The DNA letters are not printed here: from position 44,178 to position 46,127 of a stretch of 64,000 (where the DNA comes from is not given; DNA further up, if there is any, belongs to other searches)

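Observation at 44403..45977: PilZ domain fused to the N-terminus of a processive GT2 synthase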

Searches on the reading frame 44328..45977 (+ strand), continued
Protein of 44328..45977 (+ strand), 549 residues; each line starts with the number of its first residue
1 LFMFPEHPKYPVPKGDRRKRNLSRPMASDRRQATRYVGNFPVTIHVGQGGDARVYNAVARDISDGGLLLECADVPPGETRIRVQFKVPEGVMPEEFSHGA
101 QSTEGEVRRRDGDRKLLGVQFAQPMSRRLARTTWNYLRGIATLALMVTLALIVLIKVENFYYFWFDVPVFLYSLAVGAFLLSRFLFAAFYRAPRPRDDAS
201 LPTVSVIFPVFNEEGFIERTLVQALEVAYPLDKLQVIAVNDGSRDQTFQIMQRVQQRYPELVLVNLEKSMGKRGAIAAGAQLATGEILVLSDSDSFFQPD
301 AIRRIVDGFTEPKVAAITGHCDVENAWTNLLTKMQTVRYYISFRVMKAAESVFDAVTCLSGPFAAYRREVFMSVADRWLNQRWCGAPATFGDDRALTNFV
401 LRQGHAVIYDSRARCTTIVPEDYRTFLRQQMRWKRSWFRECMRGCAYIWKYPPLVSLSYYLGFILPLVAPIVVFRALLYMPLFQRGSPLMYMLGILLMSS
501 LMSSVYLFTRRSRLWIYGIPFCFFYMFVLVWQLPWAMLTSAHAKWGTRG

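Call 5: find_homologous_proteins(query=window:44328-45977:+, max_evalue=1e-10)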
Query window:44328-45977:+ (549 aa): 2881 proteins with E <= 1e-10 among 8000 candidates; the best 120 are listed.
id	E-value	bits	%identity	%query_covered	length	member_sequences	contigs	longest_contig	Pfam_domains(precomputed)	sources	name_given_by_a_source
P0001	0.0e+0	1155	91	100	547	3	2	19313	PF07238.20,PF13632.13,PF10111.15,PF13506.14,PF13641.13,PF03142.22,PF01644.24,PF00535.33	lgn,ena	-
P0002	3.7e-296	1001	77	99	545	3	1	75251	PF07238.20,PF13632.13,PF13506.14,PF13641.13,PF03142.22,PF01644.24,PF00535.33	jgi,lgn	jgi:hyaluronan synthase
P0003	2.1e-292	989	76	99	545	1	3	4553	PF07238.20,PF13632.13,PF13506.14,PF13641.13,PF03142.22,PF01644.24,PF00535.33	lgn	-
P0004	2.2e-290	982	76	99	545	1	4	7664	PF07238.20,PF13632.13,PF13506.14,PF13641.13,PF03142.22,PF01644.24,PF00535.33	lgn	-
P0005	4.6e-290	981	77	100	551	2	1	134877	PF07238.20,PF13632.13,PF10111.15,PF13506.14,PF13641.13,PF03142.22,PF01644.24,PF00535.33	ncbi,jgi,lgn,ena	-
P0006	9.8e-290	980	77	99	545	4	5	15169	PF07238.20,PF13632.13,PF13506.14,PF13641.13,PF03142.22,PF01644.24,PF00535.33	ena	-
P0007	4.5e-289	978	76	99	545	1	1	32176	PF07238.20,PF13632.13,PF13506.14,PF13641.13,PF03142.22,PF01644.24,PF00535.33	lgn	-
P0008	6.5e-281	951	74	100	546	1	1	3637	PF07238.20,PF13632.13,PF13506.14,PF13641.13,PF03142.22,PF01644.24,PF00535.33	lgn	-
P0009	1.3e-280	950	74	99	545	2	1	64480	PF07238.20,PF13632.13,PF13506.14,PF13641.13,PF03142.22,PF01644.24,PF00535.33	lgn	-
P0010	3.4e-280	949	74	100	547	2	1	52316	PF07238.20,PF13632.13,PF13506.14,PF13641.13,PF03142.22,PF01644.24,PF00535.33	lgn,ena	-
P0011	1.1e-278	944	75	99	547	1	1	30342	PF07238.20,PF13632.13,PF13506.14,PF13641.13,PF03142.22,PF01644.24,PF00535.33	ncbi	-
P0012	3.1e-274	929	73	100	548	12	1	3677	PF07238.20,PF13632.13,PF13506.14,PF13641.13,PF03142.22,PF01644.24,PF00535.33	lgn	-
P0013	2.7e-272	923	73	99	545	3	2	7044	PF07238.20,PF13632.13,PF10111.15,PF13506.14,PF13641.13,PF03142.22,PF01644.24,PF00535.33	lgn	-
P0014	4.1e-271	919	72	99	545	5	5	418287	PF07238.20,PF13632.13,PF13506.14,PF13641.13,PF03142.22,PF01644.24,PF00535.33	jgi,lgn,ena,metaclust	jgi:hyaluronan synthase|metaclust:\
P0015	4.3e-271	919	72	99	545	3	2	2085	PF07238.20,PF13632.13,PF13506.14,PF13641.13,PF03142.22,PF01644.24,PF00535.33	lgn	-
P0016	5.0e-270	915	72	99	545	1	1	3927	PF07238.20,PF13632.13,PF13506.14,PF13641.13,PF03142.22,PF01644.24,PF00535.33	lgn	-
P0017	1.8e-267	907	71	99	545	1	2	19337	PF07238.20,PF13632.13,PF13506.14,PF13641.13,PF03142.22,PF01644.24,PF00535.33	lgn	-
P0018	1.6e-263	894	71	100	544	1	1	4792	PF07238.20,PF13632.13,PF13506.14,PF13641.13,PF03142.22,PF01644.24,PF00535.33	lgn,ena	-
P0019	4.9e-237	806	63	98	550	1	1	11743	PF07238.20,PF13632.13,PF10111.15,PF13506.14,PF13641.13,PF03142.22,PF01644.24,PF00535.33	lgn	-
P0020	7.7e-236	802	62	98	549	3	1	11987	PF07238.20,PF13632.13,PF10111.15,PF13506.14,PF13641.13,PF03142.22,PF01644.24,PF00535.33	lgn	-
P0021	2.0e-234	798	61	99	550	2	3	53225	PF07238.20,PF13632.13,PF10111.15,PF13506.14,PF13641.13,PF03142.22,PF01644.24,PF00535.33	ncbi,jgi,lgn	-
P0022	6.9e-234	796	62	99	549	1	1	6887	PF07238.20,PF13632.13,PF10111.15,PF13506.14,PF13641.13,PF03142.22,PF01644.24,PF00535.33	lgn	-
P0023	7.0e-234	796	62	99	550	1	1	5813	PF07238.20,PF13632.13,PF10111.15,PF13506.14,PF13641.13,PF03142.22,PF01644.24,PF00535.33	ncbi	-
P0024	1.7e-233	795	61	99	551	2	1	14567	PF07238.20,PF13632.13,PF10111.15,PF13506.14,PF13641.13,PF03142.22,PF01644.24,PF00535.33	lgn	-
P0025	6.5e-232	789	60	99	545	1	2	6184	PF07238.20,PF13632.13,PF10111.15,PF13506.14,PF13641.13,PF03142.22,PF01644.24,PF00535.33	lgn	-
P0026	2.2e-231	788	62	99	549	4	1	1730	PF07238.20,PF13632.13,PF10111.15,PF13506.14,PF13641.13,PF03142.22,PF01644.24,PF00535.33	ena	-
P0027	3.3e-231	787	61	100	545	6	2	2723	PF07238.20,PF13632.13,PF10111.15,PF13506.14,PF13641.13,PF03142.22,PF01644.24,PF00535.33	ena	-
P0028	9.6e-231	785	62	99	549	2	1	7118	PF07238.20,PF13632.13,PF10111.15,PF13506.14,PF13641.13,PF03142.22,PF01644.24,PF00535.33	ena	-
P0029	2.3e-230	784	61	98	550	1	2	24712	PF07238.20,PF13632.13,PF10111.15,PF13506.14,PF13641.13,PF03142.22,PF01644.24,PF00535.33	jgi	jgi:hyaluronan synthase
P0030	3.9e-230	783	62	99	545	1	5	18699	PF07238.20,PF13632.13,PF10111.15,PF13506.14,PF13641.13,PF03142.22,PF01644.24,PF00535.33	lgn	-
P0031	4.4e-230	783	60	100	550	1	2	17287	PF07238.20,PF13632.13,PF10111.15,PF13506.14,PF13641.13,PF03142.22,PF01644.24,PF00535.33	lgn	-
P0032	4.1e-227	773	60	98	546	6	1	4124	PF07238.20,PF13632.13,PF10111.15,PF13506.14,PF13641.13,PF03142.22,PF01644.24,PF00535.33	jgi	jgi:hyaluronan synthase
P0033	4.2e-227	773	59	98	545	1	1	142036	PF07238.20,PF13632.13,PF10111.15,PF13506.14,PF13641.13,PF03142.22,PF01644.24,PF00535.33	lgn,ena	-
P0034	1.4e-226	772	59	100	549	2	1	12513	PF07238.20,PF10111.15,PF13506.14,PF13641.13,PF03142.22,PF01644.24,PF00535.33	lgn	-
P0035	5.4e-226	770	60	99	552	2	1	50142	PF07238.20,PF13632.13,PF13506.14,PF13641.13,PF03142.22,PF01644.24,PF00535.33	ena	-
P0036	1.0e-225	769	61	99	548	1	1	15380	PF07238.20,PF13632.13,PF13506.14,PF13641.13,PF03142.22,PF01644.24,PF00535.33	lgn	-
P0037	1.9e-225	768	61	99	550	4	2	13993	PF07238.20,PF13632.13,PF10111.15,PF13506.14,PF13641.13,PF03142.22,PF01644.24,PF00535.33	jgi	-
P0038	1.1e-224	766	60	98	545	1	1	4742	PF07238.20,PF13632.13,PF10111.15,PF13506.14,PF13641.13,PF03142.22,PF01644.24,PF00535.33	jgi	jgi:hyaluronan synthase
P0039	1.8e-224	765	59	98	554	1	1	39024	PF07238.20,PF13632.13,PF10111.15,PF13506.14,PF13641.13,PF03142.22,PF01644.24,PF00535.33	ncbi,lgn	-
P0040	2.2e-224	764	59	100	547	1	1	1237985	PF07238.20,PF13632.13,PF10111.15,PF13506.14,PF13641.13,PF03142.22,PF01644.24,PF00535.33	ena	-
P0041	4.2e-224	764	59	95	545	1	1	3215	PF07238.20,PF13632.13,PF10111.15,PF13506.14,PF13641.13,PF03142.22,PF01644.24,PF00535.33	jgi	jgi:hyaluronan synthase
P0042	6.6e-224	763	58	99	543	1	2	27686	PF07238.20,PF13632.13,PF10111.15,PF13506.14,PF13641.13,PF03142.22,PF01644.24,PF00535.33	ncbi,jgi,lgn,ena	-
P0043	1.3e-223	762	61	100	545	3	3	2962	PF07238.20,PF13632.13,PF10111.15,PF13506.14,PF13641.13,PF03142.22,PF01644.24,PF00535.33,PF13704.14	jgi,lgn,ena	-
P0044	3.8e-223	760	59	99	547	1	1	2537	PF07238.20,PF13632.13,PF10111.15,PF13506.14,PF13641.13,PF03142.22,PF01644.24,PF00535.33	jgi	jgi:hyaluronan synthase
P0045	8.5e-223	759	58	99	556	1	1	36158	PF07238.20,PF13632.13,PF10111.15,PF13506.14,PF13641.13,PF03142.22,PF01644.24,PF00535.33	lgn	-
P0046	5.5e-222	757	59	98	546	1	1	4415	PF07238.20,PF13632.13,PF13506.14,PF13641.13,PF03142.22,PF01644.24,PF00535.33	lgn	-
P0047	1.0e-221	756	61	98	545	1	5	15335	PF07238.20,PF13632.13,PF10111.15,PF13506.14,PF13641.13,PF03142.22,PF01644.24,PF00535.33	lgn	-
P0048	1.4e-221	755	59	99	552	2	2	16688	PF07238.20,PF13632.13,PF10111.15,PF13506.14,PF13641.13,PF03142.22,PF01644.24,PF00535.33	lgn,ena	-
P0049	2.7e-221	754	61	97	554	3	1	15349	PF07238.20,PF13632.13,PF13506.14,PF13641.13,PF03142.22,PF01644.24,PF00535.33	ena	-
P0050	2.9e-221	754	61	97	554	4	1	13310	PF07238.20,PF13632.13,PF10111.15,PF13506.14,PF13641.13,PF03142.22,PF01644.24,PF00535.33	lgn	-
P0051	3.1e-221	754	60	99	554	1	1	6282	PF07238.20,PF13632.13,PF10111.15,PF13506.14,PF13641.13,PF03142.22,PF01644.24,PF00535.33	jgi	jgi:hyaluronan synthase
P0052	4.8e-221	753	63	95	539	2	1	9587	PF07238.20,PF13632.13,PF10111.15,PF13506.14,PF13641.13,PF03142.22,PF01644.24,PF00535.33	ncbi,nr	ncbi:MAG TPA: glycosyltransferase [Arenicellales bacterium]|nr:glycosyltransferase [Arenicellales ba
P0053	7.0e-221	753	60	98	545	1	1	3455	PF07238.20,PF13632.13,PF10111.15,PF13506.14,PF13641.13,PF03142.22,PF01644.24,PF00535.33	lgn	-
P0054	1.0e-220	752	60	100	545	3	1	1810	PF07238.20,PF13632.13,PF10111.15,PF13506.14,PF13641.13,PF03142.22,PF01644.24,PF00535.33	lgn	-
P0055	1.2e-220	752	57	99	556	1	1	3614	PF07238.20,PF13632.13,PF10111.15,PF13506.14,PF13641.13,PF03142.22,PF01644.24,PF00535.33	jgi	jgi:hyaluronan synthase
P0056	2.4e-220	751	58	99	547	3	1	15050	PF07238.20,PF13632.13,PF13506.14,PF13641.13,PF03142.22,PF01644.24,PF00535.33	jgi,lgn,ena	-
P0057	3.1e-220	751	59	97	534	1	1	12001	PF07238.20,PF13632.13,PF10111.15,PF13506.14,PF13641.13,PF03142.22,PF01644.24,PF00535.33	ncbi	-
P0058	4.8e-220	750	60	99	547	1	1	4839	PF07238.20,PF13632.13,PF10111.15,PF13506.14,PF13641.13,PF03142.22,PF01644.24,PF00535.33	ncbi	-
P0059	8.6e-220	749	61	94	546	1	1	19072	PF07238.20,PF13632.13,PF10111.15,PF13506.14,PF13641.13,PF03142.22,PF01644.24,PF00535.33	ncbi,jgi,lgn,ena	-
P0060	1.1e-219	749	58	98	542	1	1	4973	PF07238.20,PF13632.13,PF13506.14,PF13641.13,PF03142.22,PF01644.24,PF00535.33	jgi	jgi:hyaluronan synthase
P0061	2.4e-219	748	60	100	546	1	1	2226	PF07238.20,PF13632.13,PF13506.14,PF13641.13,PF03142.22,PF01644.24,PF00535.33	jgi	-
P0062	4.0e-219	747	60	99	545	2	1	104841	PF07238.20,PF13632.13,PF10111.15,PF13506.14,PF13641.13,PF03142.22,PF01644.24,PF00535.33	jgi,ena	-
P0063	5.1e-219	747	58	99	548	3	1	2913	PF07238.20,PF13632.13,PF10111.15,PF13506.14,PF13641.13,PF03142.22,PF01644.24,PF00535.33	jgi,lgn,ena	-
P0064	5.5e-219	747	58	99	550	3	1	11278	PF07238.20,PF13632.13,PF10111.15,PF13506.14,PF13641.13,PF03142.22,PF01644.24,PF00535.33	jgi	-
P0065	7.0e-219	746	60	100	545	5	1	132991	PF07238.20,PF13632.13,PF10111.15,PF13506.14,PF13641.13,PF03142.22,PF01644.24,PF00535.33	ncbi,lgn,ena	-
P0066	8.1e-219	746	59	99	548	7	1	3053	PF07238.20,PF13632.13,PF10111.15,PF13506.14,PF13641.13,PF03142.22,PF01644.24,PF00535.33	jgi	jgi:hyaluronan synthase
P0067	1.3e-218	745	59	99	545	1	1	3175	PF07238.20,PF13632.13,PF10111.15,PF13506.14,PF13641.13,PF03142.22,PF01644.24,PF00535.33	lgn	-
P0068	1.5e-218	745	59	97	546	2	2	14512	PF07238.20,PF13632.13,PF10111.15,PF13506.14,PF13641.13,PF03142.22,PF01644.24,PF00535.33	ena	-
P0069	1.9e-218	745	58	98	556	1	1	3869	PF07238.20,PF13632.13,PF10111.15,PF13506.14,PF13641.13,PF03142.22,PF01644.24,PF00535.33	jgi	jgi:hyaluronan synthase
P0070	2.2e-218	745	59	98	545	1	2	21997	PF07238.20,PF13632.13,PF10111.15,PF13506.14,PF13641.13,PF03142.22,PF01644.24,PF00535.33,PF13704.14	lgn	-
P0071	3.3e-218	744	60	99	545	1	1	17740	PF07238.20,PF13632.13,PF10111.15,PF13506.14,PF13641.13,PF03142.22,PF01644.24,PF00535.33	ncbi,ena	-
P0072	6.1e-218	743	56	100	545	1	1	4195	PF07238.20,PF13632.13,PF10111.15,PF13506.14,PF13641.13,PF03142.22,PF01644.24,PF00535.33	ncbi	-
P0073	1.0e-217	742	59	98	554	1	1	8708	PF07238.20,PF13632.13,PF10111.15,PF13506.14,PF13641.13,PF03142.22,PF01644.24,PF00535.33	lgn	-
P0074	1.1e-217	742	60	98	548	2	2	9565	PF07238.20,PF13632.13,PF10111.15,PF13506.14,PF13641.13,PF03142.22,PF01644.24,PF00535.33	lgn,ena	-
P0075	3.4e-217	741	57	99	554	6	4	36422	PF07238.20,PF13632.13,PF10111.15,PF13506.14,PF13641.13,PF03142.22,PF01644.24,PF00535.33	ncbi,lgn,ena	-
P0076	3.4e-217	741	59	99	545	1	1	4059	PF07238.20,PF13632.13,PF10111.15,PF13506.14,PF13641.13,PF03142.22,PF01644.24,PF00535.33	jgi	-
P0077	3.6e-217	741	58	98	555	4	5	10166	PF07238.20,PF10111.15,PF13506.14,PF13641.13,PF03142.22,PF01644.24,PF00535.33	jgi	jgi:hyaluronan synthase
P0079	7.0e-217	740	59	99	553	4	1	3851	PF07238.20,PF13632.13,PF10111.15,PF13506.14,PF13641.13,PF03142.22,PF01644.24,PF00535.33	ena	-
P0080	7.4e-217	740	58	99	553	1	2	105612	PF07238.20,PF13632.13,PF10111.15,PF13506.14,PF13641.13,PF03142.22,PF01644.24,PF00535.33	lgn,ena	-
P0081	2.0e-216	738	59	100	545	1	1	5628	PF07238.20,PF13632.13,PF10111.15,PF13506.14,PF13641.13,PF03142.22,PF01644.24,PF00535.33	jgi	jgi:hyaluronan synthase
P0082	3.8e-216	737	59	99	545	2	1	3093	PF07238.20,PF13632.13,PF10111.15,PF13506.14,PF13641.13,PF03142.22,PF01644.24,PF00535.33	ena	-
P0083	4.8e-216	737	57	99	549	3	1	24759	PF07238.20,PF13632.13,PF10111.15,PF13506.14,PF13641.13,PF03142.22,PF01644.24,PF00535.33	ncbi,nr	ncbi:MAG: Poly-beta-1,6-N-acetyl-D-glucosamine synthase [Syntrophorhabdus sp. PtaU1.Bin050]|nr:MAG: 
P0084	6.9e-216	736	60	99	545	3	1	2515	PF07238.20,PF13632.13,PF10111.15,PF13506.14,PF13641.13,PF03142.22,PF01644.24,PF00535.33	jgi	jgi:hyaluronan synthase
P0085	7.1e-216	736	59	99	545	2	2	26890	PF07238.20,PF13632.13,PF10111.15,PF13506.14,PF13641.13,PF03142.22,PF01644.24,PF00535.33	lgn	-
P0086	9.6e-216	736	59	98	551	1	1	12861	PF07238.20,PF13632.13,PF10111.15,PF13506.14,PF13641.13,PF03142.22,PF01644.24,PF00535.33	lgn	-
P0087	1.3e-215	735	56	100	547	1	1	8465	PF07238.20,PF13632.13,PF10111.15,PF13506.14,PF13641.13,PF03142.22,PF01644.24,PF00535.33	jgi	-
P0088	1.6e-215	735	59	99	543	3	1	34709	PF07238.20,PF13632.13,PF10111.15,PF13506.14,PF13641.13,PF03142.22,PF01644.24,PF00535.33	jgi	-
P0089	1.7e-215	735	58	99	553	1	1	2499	PF07238.20,PF13632.13,PF10111.15,PF13506.14,PF13641.13,PF03142.22,PF01644.24,PF00535.33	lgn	-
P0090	2.0e-215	735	58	99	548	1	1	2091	PF07238.20,PF13632.13,PF10111.15,PF13506.14,PF13641.13,PF03142.22,PF01644.24,PF00535.33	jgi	jgi:hyaluronan synthase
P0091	2.0e-215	735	60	98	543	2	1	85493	PF07238.20,PF13632.13,PF13506.14,PF13641.13,PF03142.22,PF01644.24,PF00535.33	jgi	-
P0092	2.5e-215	735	59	98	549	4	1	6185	PF07238.20,PF13632.13,PF10111.15,PF13506.14,PF13641.13,PF03142.22,PF01644.24,PF00535.33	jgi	jgi:hyaluronan synthase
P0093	3.0e-215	734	59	100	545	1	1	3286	PF07238.20,PF13632.13,PF10111.15,PF13506.14,PF13641.13,PF03142.22,PF01644.24,PF00535.33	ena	-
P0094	3.3e-215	734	57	98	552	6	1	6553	PF07238.20,PF13632.13,PF10111.15,PF13506.14,PF13641.13,PF03142.22,PF01644.24,PF00535.33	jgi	jgi:hyaluronan synthase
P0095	4.4e-215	734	58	99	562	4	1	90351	PF07238.20,PF13632.13,PF13506.14,PF13641.13,PF03142.22,PF01644.24,PF00535.33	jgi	-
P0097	6.5e-215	733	58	98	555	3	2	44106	PF07238.20,PF13632.13,PF10111.15,PF13506.14,PF13641.13,PF03142.22,PF01644.24,PF00535.33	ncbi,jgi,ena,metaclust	metaclust:\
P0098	1.5e-214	732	57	99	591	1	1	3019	PF07238.20,PF13632.13,PF10111.15,PF13506.14,PF13641.13,PF03142.22,PF01644.24,PF00535.33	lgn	-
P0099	1.7e-214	732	58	99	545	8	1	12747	PF07238.20,PF13632.13,PF10111.15,PF13506.14,PF13641.13,PF03142.22,PF01644.24,PF00535.33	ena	-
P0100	1.8e-214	732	58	98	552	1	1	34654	PF07238.20,PF13632.13,PF10111.15,PF13506.14,PF13641.13,PF03142.22,PF01644.24,PF00535.33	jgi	jgi:hyaluronan synthase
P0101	1.8e-214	732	59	100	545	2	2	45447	PF07238.20,PF13632.13,PF10111.15,PF13506.14,PF13641.13,PF03142.22,PF01644.24,PF00535.33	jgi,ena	-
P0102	2.3e-214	731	59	95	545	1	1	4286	PF07238.20,PF13632.13,PF10111.15,PF13506.14,PF13641.13,PF03142.22,PF01644.24,PF00535.33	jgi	jgi:hyaluronan synthase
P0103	2.5e-214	731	58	100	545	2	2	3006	PF07238.20,PF13632.13,PF10111.15,PF13506.14,PF13641.13,PF03142.22,PF01644.24,PF00535.33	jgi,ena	-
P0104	2.8e-214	731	59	98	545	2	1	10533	PF07238.20,PF13632.13,PF10111.15,PF13506.14,PF13641.13,PF03142.22,PF01644.24,PF00535.33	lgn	-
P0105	3.8e-214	731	59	99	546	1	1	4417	PF07238.20,PF13632.13,PF13506.14,PF13641.13,PF03142.22,PF01644.24,PF00535.33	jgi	jgi:hyaluronan synthase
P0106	4.2e-214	731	58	99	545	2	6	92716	PF07238.20,PF13632.13,PF10111.15,PF13506.14,PF13641.13,PF03142.22,PF01644.24,PF00535.33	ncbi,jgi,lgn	jgi:hyaluronan synthase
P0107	5.9e-214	730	60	100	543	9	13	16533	PF07238.20,PF13632.13,PF10111.15,PF13506.14,PF13641.13,PF03142.22,PF01644.24,PF00535.33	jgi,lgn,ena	jgi:hyaluronan synthase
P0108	6.5e-214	730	57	99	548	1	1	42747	PF07238.20,PF13632.13,PF10111.15,PF13506.14,PF13641.13,PF03142.22,PF01644.24,PF00535.33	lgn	-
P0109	6.6e-214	730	59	99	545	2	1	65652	PF07238.20,PF13632.13,PF10111.15,PF13506.14,PF13641.13,PF03142.22,PF01644.24,PF00535.33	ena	-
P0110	7.5e-214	730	57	99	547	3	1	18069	PF07238.20,PF13632.13,PF13506.14,PF13641.13,PF03142.22,PF01644.24,PF00535.33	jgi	-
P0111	1.7e-213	729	57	99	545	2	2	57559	PF07238.20,PF13632.13,PF10111.15,PF13506.14,PF13641.13,PF03142.22,PF01644.24,PF00535.33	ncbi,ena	-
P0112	1.8e-213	728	59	98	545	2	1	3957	PF07238.20,PF13632.13,PF10111.15,PF13506.14,PF13641.13,PF03142.22,PF01644.24,PF00535.33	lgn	-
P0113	1.9e-213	728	59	99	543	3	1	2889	PF07238.20,PF13632.13,PF10111.15,PF13506.14,PF13641.13,PF03142.22,PF01644.24,PF00535.33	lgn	-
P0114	3.4e-213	728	58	100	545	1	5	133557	PF07238.20,PF13632.13,PF10111.15,PF13506.14,PF13641.13,PF03142.22,PF01644.24,PF00535.33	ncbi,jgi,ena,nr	ncbi:MAG TPA: glycosyltransferase [Kiritimatiellia bacterium]|nr:glycosyltransferase [Kiritimatielli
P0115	4.4e-213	727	59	99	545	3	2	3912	PF07238.20,PF13632.13,PF10111.15,PF13506.14,PF13641.13,PF03142.22,PF01644.24,PF00535.33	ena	-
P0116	5.8e-213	727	58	99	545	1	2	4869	PF07238.20,PF13632.13,PF10111.15,PF13506.14,PF13641.13,PF03142.22,PF01644.24,PF00535.33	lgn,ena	-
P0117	1.1e-212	726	57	100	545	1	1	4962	PF07238.20,PF13632.13,PF10111.15,PF13506.14,PF13641.13,PF03142.22,PF01644.24,PF00535.33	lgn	-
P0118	1.8e-212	725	58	98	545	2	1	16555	PF07238.20,PF13632.13,PF10111.15,PF13506.14,PF13641.13,PF03142.22,PF01644.24,PF00535.33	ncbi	-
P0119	1.8e-212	725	58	100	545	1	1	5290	PF07238.20,PF13632.13,PF10111.15,PF13506.14,PF13641.13,PF03142.22,PF01644.24,PF00535.33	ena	-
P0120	2.5e-212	725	58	100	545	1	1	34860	PF07238.20,PF13632.13,PF10111.15,PF13506.14,PF13641.13,PF03142.22,PF01644.24,PF00535.33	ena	-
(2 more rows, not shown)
